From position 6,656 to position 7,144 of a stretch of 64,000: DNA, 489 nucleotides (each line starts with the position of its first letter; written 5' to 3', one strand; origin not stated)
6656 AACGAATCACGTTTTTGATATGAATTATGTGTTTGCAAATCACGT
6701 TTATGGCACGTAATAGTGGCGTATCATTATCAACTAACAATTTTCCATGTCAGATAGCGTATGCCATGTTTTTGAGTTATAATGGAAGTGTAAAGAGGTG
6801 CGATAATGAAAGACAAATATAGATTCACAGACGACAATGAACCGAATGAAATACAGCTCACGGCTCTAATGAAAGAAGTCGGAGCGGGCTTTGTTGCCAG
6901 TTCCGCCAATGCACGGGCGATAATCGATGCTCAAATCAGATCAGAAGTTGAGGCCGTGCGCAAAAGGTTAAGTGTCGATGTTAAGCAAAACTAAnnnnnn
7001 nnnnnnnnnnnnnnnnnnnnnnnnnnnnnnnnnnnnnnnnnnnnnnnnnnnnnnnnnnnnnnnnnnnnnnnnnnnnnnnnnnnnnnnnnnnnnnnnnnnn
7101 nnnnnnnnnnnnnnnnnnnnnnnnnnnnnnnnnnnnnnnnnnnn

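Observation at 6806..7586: Candidate toxin-antitoxin pair: zeta-toxin-like P-loop kinase with an overlapping 62-aa upstream ORF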

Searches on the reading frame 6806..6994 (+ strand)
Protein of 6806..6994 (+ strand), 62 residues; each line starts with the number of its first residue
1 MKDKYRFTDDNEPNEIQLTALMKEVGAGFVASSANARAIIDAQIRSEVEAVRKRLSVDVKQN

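Call 3: search_protein_families(library=pfam, proteins=[window:6806-6994:+], max_evalue=1)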
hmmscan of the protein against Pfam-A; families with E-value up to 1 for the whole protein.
window:6806-6994:+ (62 aa): 1 family
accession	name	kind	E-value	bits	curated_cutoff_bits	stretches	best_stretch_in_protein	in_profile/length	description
PF11419.13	DUF3194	-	0.076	13.9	21.5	1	17-60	11-53/83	Protein of unknown function (DUF3194)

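Call 4: search_protein_families(library=ncbifam, proteins=[window:6806-6994:+], max_evalue=1)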
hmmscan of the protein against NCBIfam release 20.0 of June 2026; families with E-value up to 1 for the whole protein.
window:6806-6994:+ (62 aa): 3 families
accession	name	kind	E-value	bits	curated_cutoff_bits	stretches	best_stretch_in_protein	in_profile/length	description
NF000497.1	AAC_6p_Iak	exception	0.013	15.5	325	1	7-51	27-71/153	aminoglycoside N-acetyltransferase AAC(6')-Iak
TIGR00943.1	2a6301s02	subfamily_domain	0.05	14.2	139.75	1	25-60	9-44/107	cation/proton antiporter, MnhB/MrpB subunit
NF009223.0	PRK12573.1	subfamily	0.21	11.7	152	1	24-60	33-69/140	Na(+)/H(+) antiporter subunit B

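Call 5: search_protein_families(library=padloc, proteins=[window:6806-6994:+], max_evalue=1)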
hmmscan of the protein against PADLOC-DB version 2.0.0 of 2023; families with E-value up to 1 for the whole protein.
window:6806-6994:+ (62 aa): 0 families

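Call 8: find_homologous_proteins(query=window:6806-6994:+, max_evalue=0.01)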
Query window:6806-6994:+ (62 aa): 1 proteins with E <= 0.01 among 1 candidates.
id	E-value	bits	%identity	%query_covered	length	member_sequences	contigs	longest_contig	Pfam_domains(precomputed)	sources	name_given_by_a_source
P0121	6.9e-31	121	100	100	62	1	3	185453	-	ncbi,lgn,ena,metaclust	ncbi:MAG: hypothetical protein WCP79_00185 [Bacillota bacterium]|metaclust:\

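Call 16: find_homologous_proteins(query=A2, max_evalue=0.001)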
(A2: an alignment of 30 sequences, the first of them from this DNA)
Query A2 (30 sequences) (62 aa, profile of the alignment): 3969 proteins with E <= 0.001 among 4631 candidates; the best 120 are listed.
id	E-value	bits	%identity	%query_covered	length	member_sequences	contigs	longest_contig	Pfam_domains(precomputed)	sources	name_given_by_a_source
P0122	3.1e-23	99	33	84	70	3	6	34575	-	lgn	-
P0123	8.9e-23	98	33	84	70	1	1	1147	-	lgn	-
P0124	5.8e-22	95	30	87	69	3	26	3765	-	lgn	-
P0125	8.2e-22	95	31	87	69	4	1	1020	-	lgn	-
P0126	1.3e-21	94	37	66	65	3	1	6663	-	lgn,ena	-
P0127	1.5e-21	94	37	66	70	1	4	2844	-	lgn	-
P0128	1.7e-21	94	33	77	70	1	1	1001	-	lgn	-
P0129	1.7e-21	94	33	87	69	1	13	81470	-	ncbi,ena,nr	ncbi:MAG: hypothetical protein HDS45_00655 [Bacteroides sp.]|nr:hypothetical protein [Bacteroides sp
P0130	1.8e-21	94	35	87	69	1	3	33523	-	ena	-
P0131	1.9e-21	94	45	35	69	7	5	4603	-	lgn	-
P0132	1.9e-21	94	34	94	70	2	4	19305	-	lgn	-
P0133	1.9e-21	94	45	35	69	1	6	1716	-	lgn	-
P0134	2.0e-21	94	33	87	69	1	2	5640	-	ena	-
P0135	2.8e-21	93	50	39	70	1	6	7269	-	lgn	-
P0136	2.8e-21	93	31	87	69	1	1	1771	-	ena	-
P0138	2.8e-21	93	41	35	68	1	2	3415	-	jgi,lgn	jgi:DNA-binding protein YbaB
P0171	2.2e-20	90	38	81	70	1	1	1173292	-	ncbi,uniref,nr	ncbi:hypothetical protein [Parabacteroides pacaensis]|uniref:hypothetical protein n=1 Tax=Parabacter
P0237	8.4e-20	88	30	87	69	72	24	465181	-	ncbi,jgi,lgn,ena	jgi:hypothetical protein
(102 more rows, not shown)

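Call 17: search_protein_families(library=pfam, alignment_id=A2, max_evalue=0.1)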
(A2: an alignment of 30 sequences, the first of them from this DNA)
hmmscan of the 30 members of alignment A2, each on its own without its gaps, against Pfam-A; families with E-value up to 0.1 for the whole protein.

A. member 1, seq(62 aa): 1 family
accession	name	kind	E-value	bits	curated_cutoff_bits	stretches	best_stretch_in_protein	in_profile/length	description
PF11419.13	DUF3194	-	0.076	13.9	21.5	1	17-60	11-53/83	Protein of unknown function (DUF3194)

B. families by the number of members that match (of 30 scanned): 28 families (the first 25 are shown)
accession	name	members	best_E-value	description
PF05957.18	DUF883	2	0.0045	DUF883 N-terminal domain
PF07955.17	DUF1687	2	0.021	Protein of unknown function (DUF1687)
PF10809.13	DUF2732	1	0.0009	Protein of unknown function (DUF2732)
PF00210.30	Ferritin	1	0.0024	Ferritin-like domain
PF13779.11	DUF4175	1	0.015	Domain of unknown function (DUF4175)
PF16705.11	NUDIX_5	1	0.03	NUDIX, or N-terminal NPxY motif-rich, region of KRIT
PF02332.24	Phenol_Hydrox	1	0.031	Methane/Phenol/Alkene Hydroxylase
PF02575.21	YbaB_DNA_bd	1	0.032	YbaB/EbfC DNA-binding family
PF11728.13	ArAE_1_C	1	0.033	Putative aromatic acid exporter C-terminal domain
PF00473.22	CRF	1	0.035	Corticotropin-releasing factor family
PF11166.13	DUF2951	1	0.035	Protein of unknown function (DUF2951)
PF18446.7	DUF5611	1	0.038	Domain of unknown function (DUF5611)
PF21292.3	EME1-MUS81_C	1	0.042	EME1/MUS81, C-terminal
PF03480.18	DctP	1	0.048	Bacterial extracellular solute-binding protein, family 7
PF23420.1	DUF7108_C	1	0.052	DUF7108, C-terminal domain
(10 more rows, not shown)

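Call 18: search_solved_structures(query=A2, max_evalue=5)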
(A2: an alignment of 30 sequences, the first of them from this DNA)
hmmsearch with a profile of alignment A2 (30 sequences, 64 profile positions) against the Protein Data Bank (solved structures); distinct sequences matched with E-value up to 5: 9.
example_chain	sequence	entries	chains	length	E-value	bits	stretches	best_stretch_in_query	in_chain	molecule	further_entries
9y6s_9V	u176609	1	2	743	0.039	17.4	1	10-50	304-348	DUF4200 domain-containing protein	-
9e2t_A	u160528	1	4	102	0.2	15.1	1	19-39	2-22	21h10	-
2m0t_A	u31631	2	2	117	0.31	14.5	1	6-39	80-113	Na(+)/H(+) exchange regulatory cofactor NHE-RF1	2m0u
1avs_A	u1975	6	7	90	0.67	13.4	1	12-32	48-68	TROPONIN C | N-TROPONIN C | TROPONIN-C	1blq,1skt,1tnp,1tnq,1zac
2x4k_A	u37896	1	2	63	0.69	13.4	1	18-47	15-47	4-OXALOCROTONATE TAUTOMERASE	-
9t0z_J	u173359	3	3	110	0.81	13.2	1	10-27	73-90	Small ribosomal subunit protein uS10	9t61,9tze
1smg_A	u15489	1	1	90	1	12.8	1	15-32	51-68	TROPONIN C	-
2l1w_A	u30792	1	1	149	1.7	12.1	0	14-32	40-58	Calmodulin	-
8fjg_A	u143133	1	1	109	4.3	10.8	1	20-60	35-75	H12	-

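Call 49: predict_structure(alignment_id=A3)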
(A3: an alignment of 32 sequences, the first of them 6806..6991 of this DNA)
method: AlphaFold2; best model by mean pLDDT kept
length: 62 residues; sequences in the alignment: 32
mean_pLDDT: 80.7   pTM: 0.44
mean pLDDT of the five models: 80.7, 80.4, 76.2, 74.8, 73.5
residues with pLDDT >= 90: 20; 70-90: 28; 50-70: 12; < 50: 2
segments of 3 or more residues with pLDDT < 50: none
pLDDT, mean of each block of 10 residues (from residue 1): 56 76 84 90 95 86 67
secondary structure, 60 per line:
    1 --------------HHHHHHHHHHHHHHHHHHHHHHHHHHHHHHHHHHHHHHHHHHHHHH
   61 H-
elements in order: H15-61

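Call 55: find_encoding_contigs(protein=P0171, flank=5000, max_places=2)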
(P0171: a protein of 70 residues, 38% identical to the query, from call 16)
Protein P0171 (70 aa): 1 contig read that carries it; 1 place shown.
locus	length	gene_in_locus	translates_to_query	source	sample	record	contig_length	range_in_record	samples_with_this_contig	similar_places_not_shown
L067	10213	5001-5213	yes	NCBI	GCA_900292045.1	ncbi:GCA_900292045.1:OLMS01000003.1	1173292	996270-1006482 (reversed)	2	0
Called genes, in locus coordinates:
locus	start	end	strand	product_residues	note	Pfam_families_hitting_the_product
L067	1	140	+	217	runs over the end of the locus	PF04263:TPK_catalytic, PF21275:Thi_PPkinase_C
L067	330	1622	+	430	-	PF05192:MutS_III, PF00488:MutS_V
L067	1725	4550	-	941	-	-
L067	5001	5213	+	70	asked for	-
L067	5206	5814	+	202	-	PF06414:Zeta_toxin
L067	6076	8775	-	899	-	PF16378:DUF4988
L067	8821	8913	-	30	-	-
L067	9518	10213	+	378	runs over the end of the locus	PF01637:ATPase_2 (weak), PF13173:AAA_14 (faint)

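Call 56: find_encoding_contigs(protein=P0237, flank=5000, max_places=4)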
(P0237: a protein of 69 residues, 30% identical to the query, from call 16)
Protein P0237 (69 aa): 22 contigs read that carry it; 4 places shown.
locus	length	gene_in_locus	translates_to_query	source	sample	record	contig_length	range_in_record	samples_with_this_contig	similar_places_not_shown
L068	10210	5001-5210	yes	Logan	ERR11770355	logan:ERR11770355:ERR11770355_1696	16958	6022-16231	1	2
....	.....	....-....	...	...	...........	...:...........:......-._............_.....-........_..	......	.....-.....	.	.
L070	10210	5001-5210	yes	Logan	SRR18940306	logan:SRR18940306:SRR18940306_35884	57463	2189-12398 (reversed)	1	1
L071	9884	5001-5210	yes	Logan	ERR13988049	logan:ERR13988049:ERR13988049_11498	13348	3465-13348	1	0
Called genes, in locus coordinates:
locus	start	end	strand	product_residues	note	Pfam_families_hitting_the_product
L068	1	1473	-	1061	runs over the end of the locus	PF13620:CarboxypepD_reg, PF13715:CarbopepD_reg_2, PF07715:Plug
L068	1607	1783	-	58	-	-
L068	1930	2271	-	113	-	-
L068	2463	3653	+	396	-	PF02163:Peptidase_M50 (weak)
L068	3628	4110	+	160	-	PF12900:Pyridox_ox_2, PF01243:PNPOx_N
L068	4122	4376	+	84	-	PF12161:HsdM_N (weak)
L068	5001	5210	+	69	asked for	-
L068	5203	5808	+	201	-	PF00005:ABC_tran (faint), PF06414:Zeta_toxin, PF13671:AAA_33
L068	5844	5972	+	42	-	-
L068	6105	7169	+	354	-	PF02698:DUF218, PF20251:Big_14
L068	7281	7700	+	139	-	PF00581:Rhodanese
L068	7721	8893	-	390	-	-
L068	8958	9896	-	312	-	-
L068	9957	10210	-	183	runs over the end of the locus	PF02661:Fic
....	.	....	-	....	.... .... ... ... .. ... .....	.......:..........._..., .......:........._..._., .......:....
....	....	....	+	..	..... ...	-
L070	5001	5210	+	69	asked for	-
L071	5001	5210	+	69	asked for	-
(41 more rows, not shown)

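Call 57: find_encoding_contigs(protein=P0138, flank=3000, max_places=2)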
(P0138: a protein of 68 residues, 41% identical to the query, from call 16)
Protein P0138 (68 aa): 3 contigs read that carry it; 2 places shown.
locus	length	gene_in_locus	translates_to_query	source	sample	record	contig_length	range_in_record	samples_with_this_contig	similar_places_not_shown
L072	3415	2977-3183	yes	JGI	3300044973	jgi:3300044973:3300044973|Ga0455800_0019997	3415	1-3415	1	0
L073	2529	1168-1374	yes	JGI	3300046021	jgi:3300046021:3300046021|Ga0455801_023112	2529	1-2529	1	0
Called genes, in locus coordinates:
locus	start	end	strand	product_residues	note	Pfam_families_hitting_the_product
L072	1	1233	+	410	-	?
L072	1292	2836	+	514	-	PF00083:Sugar_tr, PF07690:MFS_1, PF00083:Sugar_tr, PF07690:MFS_1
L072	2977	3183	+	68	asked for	-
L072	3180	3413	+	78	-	?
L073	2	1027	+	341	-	?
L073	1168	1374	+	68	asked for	-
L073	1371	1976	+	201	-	PF06414:Zeta_toxin, PF13173:AAA_14 (weak), PF13671:AAA_33 (weak)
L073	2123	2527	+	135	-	?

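Call 63: search_protein_representatives(alignment_id=A3)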
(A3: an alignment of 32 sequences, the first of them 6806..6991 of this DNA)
Query: 32 sequences, 69 profile positions. Proteins with E-value up to 0.001 (for the whole library): 898; up to 1e-10: 301; up to 1e-30: 0. The best 150 are listed.
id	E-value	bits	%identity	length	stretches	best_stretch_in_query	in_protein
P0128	8.5e-30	118.9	-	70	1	1-68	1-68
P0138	7.2e-28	112.8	-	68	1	1-67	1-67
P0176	2.5e-27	111.0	-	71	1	1-68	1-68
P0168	2.7e-27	110.9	-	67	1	1-66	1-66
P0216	9.5e-27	109.2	-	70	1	1-68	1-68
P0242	3.9e-25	104.0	-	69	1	1-68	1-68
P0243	4.0e-25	104.0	-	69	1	1-68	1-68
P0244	4.6e-25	103.8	-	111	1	1-68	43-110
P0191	1.5e-24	102.1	-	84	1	1-66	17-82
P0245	2.5e-24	101.4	-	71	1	1-68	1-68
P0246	4.9e-24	100.5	-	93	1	1-67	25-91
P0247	9.8e-24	99.5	-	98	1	1-66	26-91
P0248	3.0e-23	98.0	-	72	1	1-68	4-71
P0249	5.0e-23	97.3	-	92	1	1-68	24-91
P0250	9.0e-23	96.4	-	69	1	1-56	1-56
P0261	8.7e-20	86.9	-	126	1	1-66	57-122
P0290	1.5e-18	82.9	-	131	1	1-66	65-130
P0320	4.1e-17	78.3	-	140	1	6-59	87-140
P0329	1.2e-16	76.9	-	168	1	6-54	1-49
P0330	1.3e-16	76.7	-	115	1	2-55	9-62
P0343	4.3e-16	75.1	-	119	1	5-66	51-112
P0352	7.9e-16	74.2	-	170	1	3-58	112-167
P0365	2.5e-15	72.6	-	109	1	1-55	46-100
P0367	3.3e-15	72.2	-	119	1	1-66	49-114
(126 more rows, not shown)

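Call 64: search_protein_families(library=pfam, proteins=[P0329, P0352, P0320, P0290, P0261, P0343, P0367, P0330, P0244, P0365], max_evalue=0.01)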
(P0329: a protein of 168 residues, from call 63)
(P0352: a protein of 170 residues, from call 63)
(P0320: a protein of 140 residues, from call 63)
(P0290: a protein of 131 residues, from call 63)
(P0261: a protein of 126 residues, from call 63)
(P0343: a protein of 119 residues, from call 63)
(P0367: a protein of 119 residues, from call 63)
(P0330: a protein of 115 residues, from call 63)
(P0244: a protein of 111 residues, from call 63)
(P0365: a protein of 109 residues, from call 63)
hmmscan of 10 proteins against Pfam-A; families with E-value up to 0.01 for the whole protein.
P0329 (168 aa): 10 families
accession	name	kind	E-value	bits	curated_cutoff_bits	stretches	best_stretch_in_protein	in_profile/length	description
PF01729.25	QRPTase_C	-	8.2e-09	35.9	23.1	1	33-71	22-60/169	Quinolinate phosphoribosyl transferase, C-terminal domain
PF00005.33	ABC_tran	-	2e-05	25.6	25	1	72-115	11-52/137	ABC transporter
PF06414.18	Zeta_toxin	-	2.6e-05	24.2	22.3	1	66-109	10-54/199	Zeta toxin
PF13191.12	AAA_16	-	8e-05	23.6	32.6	1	70-107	22-61/167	AAA ATPase domain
PF05729.18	NACHT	-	0.00089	19.6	26.7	1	74-152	2-80/167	NACHT domain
PF13671.12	AAA_33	-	0.0009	20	27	1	74-120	1-44/143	AAA domain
PF20720.3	nSTAND3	-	0.00096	19.3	27.2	1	71-109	16-54/155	Novel STAND NTPase 3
PF13401.12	AAA_22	-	0.0023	18.7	27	1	72-107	5-34/130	AAA domain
PF02463.25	SMC_N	-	0.0023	17.9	40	1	68-90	20-42/220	RecF/RecN/SMC N terminal domain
PF13476.12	AAA_23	-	0.0073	17.4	27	0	71-88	18-35/201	AAA domain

P0352 (170 aa): 4 families
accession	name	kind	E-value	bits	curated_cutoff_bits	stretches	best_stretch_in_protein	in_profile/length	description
PF01381.28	HTH_3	-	1.3e-08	35.1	23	1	22-69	1-49/55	Helix-turn-helix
PF15731.11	MqsA_antitoxin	-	0.00029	21.4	30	1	19-75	71-128/131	Antitoxin component of bacterial toxin-antitoxin system, MqsA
PF13744.12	HTH_37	-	0.0022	18.2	27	1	19-72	20-72/80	Helix-turn-helix domain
PF01041.23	DegT_DnrJ_EryC1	-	0.0074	16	19.8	1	15-117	234-336/360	DegT/DnrJ/EryC1/StrS aminotransferase family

P0320 (140 aa): 0 families

P0290 (131 aa): 1 family
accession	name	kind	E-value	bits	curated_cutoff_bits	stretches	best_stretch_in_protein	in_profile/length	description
PF14676.12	FANCI_S2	-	0.0068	17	37.8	1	60-121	26-87/156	FANCI solenoid 2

P0261 (126 aa): 0 families

P0343 (119 aa): 0 families

P0367 (119 aa): 0 families

P0330 (115 aa): 6 families
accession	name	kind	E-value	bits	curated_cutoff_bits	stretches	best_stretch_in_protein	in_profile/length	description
PF00005.33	ABC_tran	-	0.00055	21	25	1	74-108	3-37/137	ABC transporter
PF06414.18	Zeta_toxin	-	0.0011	18.8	22.3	1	78-103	13-37/199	Zeta toxin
PF13191.12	AAA_16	-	0.0028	18.6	32.6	1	81-105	23-47/167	AAA ATPase domain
PF02463.25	SMC_N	-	0.0037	17.1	40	1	80-100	22-42/220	RecF/RecN/SMC N terminal domain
PF20720.3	nSTAND3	-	0.0069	16.5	27.2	0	77-105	12-40/155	Novel STAND NTPase 3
PF00437.27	T2SSE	-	0.0071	15.5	24.9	1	56-101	116-161/370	Type II/IV secretion system protein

P0244 (111 aa): 0 families

P0365 (109 aa): 0 families

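Call 66: find_encoding_contigs(protein=P0352, flank=3000, max_places=3)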
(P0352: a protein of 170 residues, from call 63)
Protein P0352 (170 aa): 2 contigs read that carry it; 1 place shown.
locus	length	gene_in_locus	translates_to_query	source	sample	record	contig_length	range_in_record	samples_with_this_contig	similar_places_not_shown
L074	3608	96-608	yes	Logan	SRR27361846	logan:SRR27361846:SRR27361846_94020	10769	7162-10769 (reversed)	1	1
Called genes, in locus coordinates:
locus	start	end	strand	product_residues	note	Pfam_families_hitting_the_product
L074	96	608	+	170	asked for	PF01381:HTH_3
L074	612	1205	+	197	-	PF06414:Zeta_toxin, PF13238:AAA_18 (weak), PF13671:AAA_33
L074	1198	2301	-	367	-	PF02899:Phage_int_SAM_1 (weak), PF13495:Phage_int_SAM_4 (weak), PF00589:Phage_integrase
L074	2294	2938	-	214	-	PF00730:HhH-GPD, PF00633:HHH, PF10576:EndIII_4Fe-2S (weak)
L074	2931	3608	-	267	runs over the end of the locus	PF00005:ABC_tran, PF13304:AAA_21 (faint)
